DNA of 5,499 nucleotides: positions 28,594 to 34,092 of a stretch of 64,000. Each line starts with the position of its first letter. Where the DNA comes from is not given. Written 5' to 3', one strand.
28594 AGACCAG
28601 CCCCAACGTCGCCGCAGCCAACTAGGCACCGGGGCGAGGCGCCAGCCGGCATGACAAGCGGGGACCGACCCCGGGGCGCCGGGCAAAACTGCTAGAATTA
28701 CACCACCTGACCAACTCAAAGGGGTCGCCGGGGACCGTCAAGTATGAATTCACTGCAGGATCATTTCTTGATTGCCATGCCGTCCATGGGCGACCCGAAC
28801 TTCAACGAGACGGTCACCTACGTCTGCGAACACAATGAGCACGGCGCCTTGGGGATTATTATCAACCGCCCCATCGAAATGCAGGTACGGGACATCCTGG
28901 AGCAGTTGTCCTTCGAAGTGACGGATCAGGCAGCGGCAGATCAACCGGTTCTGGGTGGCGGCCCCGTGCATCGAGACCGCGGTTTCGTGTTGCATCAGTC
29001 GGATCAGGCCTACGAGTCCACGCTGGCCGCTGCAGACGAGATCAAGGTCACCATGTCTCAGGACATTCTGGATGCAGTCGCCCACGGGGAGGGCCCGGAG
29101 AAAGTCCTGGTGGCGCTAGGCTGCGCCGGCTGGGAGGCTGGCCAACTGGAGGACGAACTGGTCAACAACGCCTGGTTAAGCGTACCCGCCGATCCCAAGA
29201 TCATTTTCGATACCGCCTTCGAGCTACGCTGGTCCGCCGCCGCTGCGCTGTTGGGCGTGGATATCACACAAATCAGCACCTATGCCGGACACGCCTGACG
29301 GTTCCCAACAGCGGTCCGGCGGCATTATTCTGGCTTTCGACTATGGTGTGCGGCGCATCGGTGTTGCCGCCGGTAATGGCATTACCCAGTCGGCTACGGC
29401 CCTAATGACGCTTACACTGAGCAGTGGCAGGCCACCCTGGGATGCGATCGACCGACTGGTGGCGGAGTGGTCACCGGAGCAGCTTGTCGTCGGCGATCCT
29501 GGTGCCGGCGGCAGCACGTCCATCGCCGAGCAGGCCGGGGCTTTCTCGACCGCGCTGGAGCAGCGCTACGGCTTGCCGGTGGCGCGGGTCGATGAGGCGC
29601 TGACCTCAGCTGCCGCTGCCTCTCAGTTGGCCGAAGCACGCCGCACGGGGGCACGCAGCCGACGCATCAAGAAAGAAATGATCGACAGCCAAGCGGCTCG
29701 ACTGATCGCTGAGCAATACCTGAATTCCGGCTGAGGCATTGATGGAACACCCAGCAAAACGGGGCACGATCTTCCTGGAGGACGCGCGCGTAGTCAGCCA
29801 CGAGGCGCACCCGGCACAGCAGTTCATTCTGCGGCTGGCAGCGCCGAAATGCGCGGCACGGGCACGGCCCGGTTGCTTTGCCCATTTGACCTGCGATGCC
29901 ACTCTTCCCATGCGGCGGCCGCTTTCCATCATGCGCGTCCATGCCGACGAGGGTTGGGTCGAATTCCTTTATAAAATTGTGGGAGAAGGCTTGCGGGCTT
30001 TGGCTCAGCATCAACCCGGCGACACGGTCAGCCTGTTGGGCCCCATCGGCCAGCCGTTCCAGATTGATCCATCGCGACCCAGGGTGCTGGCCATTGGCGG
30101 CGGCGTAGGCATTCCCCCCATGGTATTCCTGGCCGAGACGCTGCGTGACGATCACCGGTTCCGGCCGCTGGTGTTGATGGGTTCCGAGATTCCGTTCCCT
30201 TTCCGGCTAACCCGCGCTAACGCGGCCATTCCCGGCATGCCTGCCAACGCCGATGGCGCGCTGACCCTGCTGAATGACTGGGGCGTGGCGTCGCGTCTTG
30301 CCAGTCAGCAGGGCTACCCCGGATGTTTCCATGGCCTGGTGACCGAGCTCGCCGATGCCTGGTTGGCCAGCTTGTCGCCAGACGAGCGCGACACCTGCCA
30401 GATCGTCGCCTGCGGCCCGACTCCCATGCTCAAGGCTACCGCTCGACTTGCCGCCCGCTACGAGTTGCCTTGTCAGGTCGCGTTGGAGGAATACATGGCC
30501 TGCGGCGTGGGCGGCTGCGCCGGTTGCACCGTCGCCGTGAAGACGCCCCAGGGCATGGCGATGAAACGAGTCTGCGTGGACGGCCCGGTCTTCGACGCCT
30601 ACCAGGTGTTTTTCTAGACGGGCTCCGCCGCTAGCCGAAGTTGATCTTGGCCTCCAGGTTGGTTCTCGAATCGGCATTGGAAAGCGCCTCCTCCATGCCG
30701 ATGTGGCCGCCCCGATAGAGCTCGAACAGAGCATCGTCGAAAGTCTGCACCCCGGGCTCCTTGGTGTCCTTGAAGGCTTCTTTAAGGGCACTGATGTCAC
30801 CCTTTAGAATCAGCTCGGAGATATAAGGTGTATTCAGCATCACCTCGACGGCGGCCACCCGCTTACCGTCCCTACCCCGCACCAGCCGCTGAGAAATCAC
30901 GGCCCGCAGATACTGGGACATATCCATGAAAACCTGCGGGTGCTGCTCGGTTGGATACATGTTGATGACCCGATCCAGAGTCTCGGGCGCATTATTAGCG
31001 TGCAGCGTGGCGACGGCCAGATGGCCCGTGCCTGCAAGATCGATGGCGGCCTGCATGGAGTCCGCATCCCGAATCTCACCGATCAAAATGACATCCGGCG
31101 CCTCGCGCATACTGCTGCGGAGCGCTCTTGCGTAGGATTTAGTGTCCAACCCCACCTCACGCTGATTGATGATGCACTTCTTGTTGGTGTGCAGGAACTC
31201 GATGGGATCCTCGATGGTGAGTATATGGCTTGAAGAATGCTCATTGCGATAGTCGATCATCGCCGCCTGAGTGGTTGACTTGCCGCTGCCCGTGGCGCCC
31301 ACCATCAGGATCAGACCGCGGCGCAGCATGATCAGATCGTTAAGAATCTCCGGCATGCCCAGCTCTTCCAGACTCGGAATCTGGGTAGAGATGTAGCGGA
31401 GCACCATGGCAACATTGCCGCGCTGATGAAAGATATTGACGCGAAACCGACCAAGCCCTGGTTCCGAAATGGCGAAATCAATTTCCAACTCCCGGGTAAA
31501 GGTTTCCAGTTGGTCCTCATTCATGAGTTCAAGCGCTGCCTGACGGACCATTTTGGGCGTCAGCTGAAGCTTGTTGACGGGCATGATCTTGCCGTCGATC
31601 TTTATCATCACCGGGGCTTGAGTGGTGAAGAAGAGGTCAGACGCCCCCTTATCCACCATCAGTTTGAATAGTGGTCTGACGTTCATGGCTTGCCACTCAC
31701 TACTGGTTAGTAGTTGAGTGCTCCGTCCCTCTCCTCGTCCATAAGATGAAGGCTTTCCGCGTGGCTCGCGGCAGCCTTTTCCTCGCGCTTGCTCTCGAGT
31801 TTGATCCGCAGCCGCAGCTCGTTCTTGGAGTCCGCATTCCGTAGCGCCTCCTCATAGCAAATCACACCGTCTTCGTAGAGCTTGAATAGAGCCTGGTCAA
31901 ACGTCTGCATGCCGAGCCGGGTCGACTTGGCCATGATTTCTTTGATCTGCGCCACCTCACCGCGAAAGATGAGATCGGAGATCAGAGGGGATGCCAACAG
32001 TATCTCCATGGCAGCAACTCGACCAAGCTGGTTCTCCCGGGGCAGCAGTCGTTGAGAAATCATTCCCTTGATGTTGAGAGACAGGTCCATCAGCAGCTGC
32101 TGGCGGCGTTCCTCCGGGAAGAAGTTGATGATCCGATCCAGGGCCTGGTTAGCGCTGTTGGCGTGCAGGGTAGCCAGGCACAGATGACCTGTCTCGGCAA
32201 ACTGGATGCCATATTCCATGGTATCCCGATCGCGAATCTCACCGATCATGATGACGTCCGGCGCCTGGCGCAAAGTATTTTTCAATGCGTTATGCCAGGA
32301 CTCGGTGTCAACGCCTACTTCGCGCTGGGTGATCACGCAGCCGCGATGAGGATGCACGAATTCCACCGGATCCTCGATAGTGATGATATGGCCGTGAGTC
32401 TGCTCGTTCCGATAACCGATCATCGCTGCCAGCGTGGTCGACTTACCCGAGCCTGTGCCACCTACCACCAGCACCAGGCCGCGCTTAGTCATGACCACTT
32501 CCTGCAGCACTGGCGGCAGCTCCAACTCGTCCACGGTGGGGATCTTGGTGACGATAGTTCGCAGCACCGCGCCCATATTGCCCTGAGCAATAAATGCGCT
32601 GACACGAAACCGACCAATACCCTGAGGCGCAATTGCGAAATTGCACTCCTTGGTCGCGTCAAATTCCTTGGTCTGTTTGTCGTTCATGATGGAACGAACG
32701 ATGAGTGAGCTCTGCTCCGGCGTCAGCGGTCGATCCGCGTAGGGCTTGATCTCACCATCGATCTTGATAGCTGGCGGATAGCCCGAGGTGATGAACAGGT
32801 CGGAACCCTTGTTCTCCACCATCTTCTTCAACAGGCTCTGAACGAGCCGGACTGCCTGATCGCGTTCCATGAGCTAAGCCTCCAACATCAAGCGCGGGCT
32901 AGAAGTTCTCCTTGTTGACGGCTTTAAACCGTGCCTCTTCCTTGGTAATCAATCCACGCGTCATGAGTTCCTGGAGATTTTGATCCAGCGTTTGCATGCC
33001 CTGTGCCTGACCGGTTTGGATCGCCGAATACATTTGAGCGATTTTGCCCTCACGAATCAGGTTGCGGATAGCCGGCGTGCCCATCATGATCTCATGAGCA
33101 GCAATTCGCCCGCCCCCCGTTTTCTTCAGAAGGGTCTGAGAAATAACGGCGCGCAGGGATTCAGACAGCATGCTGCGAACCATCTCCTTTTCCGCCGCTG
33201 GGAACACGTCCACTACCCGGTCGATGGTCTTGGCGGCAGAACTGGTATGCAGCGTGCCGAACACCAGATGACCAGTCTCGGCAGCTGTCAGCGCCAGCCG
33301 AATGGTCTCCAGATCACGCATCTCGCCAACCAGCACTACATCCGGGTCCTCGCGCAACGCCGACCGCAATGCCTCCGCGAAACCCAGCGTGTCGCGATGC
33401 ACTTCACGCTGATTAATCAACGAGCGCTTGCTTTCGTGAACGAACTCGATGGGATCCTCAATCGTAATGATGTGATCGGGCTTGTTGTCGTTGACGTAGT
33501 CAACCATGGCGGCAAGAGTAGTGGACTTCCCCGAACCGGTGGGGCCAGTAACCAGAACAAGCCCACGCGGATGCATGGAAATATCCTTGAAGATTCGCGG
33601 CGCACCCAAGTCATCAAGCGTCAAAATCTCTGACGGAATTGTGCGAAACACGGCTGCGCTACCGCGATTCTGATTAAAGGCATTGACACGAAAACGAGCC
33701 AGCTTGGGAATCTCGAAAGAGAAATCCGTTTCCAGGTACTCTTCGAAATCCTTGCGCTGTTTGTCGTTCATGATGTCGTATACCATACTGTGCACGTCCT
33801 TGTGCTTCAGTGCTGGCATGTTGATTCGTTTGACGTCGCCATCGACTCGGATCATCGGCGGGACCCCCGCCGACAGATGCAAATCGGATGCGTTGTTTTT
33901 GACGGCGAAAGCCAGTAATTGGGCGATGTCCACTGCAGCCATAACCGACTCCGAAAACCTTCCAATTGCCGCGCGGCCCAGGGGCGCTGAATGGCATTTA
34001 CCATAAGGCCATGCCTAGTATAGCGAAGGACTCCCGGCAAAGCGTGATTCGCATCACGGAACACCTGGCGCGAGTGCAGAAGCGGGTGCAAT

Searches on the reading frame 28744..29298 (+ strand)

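Call 61: search_protein_families(library=pfam, proteins=[window:28744-29298:+], max_evalue=0.00001)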
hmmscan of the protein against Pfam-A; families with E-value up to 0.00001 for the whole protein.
window:28744-29298:+ (184 aa): 1 family
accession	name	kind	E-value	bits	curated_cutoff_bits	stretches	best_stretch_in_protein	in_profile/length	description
PF02622.21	DUF179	-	2.4e-51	174.3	27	1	13-171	1-157/157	AlgH-like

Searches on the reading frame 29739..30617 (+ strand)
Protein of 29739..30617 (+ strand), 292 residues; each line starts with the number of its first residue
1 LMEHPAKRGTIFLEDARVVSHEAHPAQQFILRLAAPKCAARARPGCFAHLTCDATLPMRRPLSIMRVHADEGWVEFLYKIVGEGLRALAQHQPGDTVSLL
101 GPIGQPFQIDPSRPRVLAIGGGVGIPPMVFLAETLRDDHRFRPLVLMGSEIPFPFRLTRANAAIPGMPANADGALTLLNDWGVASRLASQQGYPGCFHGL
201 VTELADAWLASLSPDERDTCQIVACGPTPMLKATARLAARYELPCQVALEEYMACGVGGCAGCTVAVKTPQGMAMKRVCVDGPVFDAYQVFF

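Call 61: search_protein_families(library=pfam, proteins=[window:29739-30617:+], max_evalue=0.00001)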
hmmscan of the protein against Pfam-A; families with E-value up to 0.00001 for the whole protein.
window:29739-30617:+ (292 aa): 1 family
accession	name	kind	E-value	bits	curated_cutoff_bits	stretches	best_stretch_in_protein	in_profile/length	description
PF10418.14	DHODB_Fe-S_bind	-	1.5e-15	57.1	23.9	1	250-290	1-40/41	Iron-sulfur cluster binding domain of dihydroorotate dehydrogenase B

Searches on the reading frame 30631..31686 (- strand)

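Call 61: search_protein_families(library=pfam, proteins=[window:30631-31686:-], max_evalue=0.00001)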
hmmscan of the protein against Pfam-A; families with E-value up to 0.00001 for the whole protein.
window:30631-31686:- (351 aa): 1 family
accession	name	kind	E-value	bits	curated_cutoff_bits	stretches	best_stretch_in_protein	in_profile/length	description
PF00437.27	T2SSE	-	5.1e-41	141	24.9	1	9-270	18-279/370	Type II/IV secretion system protein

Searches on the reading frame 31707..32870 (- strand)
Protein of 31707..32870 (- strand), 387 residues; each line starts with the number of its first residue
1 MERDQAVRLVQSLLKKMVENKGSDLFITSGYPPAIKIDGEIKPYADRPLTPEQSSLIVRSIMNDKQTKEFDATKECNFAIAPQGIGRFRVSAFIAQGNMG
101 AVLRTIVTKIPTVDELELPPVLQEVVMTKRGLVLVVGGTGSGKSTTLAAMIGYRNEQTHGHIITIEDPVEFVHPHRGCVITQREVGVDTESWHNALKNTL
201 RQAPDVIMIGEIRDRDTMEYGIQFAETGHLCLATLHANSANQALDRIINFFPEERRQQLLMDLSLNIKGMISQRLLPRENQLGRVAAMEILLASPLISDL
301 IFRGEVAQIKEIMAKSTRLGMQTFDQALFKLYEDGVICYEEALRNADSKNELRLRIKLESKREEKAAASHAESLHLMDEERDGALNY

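Call 62: search_protein_families(library=pfam, proteins=[window:31707-32870:-], max_evalue=0.00001)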
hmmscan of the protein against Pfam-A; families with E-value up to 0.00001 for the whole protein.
window:31707-32870:- (387 aa): 1 family
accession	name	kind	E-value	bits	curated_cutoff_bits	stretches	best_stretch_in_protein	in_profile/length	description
PF00437.27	T2SSE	-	1.9e-43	149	24.9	1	6-278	8-280/370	Type II/IV secretion system protein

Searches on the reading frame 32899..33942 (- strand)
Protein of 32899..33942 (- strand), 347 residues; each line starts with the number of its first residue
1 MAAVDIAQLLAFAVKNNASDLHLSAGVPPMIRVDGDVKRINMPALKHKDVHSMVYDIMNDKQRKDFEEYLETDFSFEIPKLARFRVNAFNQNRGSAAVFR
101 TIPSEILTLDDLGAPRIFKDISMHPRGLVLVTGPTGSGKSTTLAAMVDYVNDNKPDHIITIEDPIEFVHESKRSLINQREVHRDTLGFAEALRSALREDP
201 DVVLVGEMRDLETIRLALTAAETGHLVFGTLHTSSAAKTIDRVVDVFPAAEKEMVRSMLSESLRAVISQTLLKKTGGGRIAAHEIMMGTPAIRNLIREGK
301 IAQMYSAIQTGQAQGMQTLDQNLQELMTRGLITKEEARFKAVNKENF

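Call 62: search_protein_families(library=pfam, proteins=[window:32899-33942:-], max_evalue=0.00001)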
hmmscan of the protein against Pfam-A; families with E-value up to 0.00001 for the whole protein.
window:32899-33942:- (347 aa): 1 family
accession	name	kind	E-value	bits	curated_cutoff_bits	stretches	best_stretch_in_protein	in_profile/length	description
PF00437.27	T2SSE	-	1.3e-52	179.2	24.9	1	6-274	12-280/370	Type II/IV secretion system protein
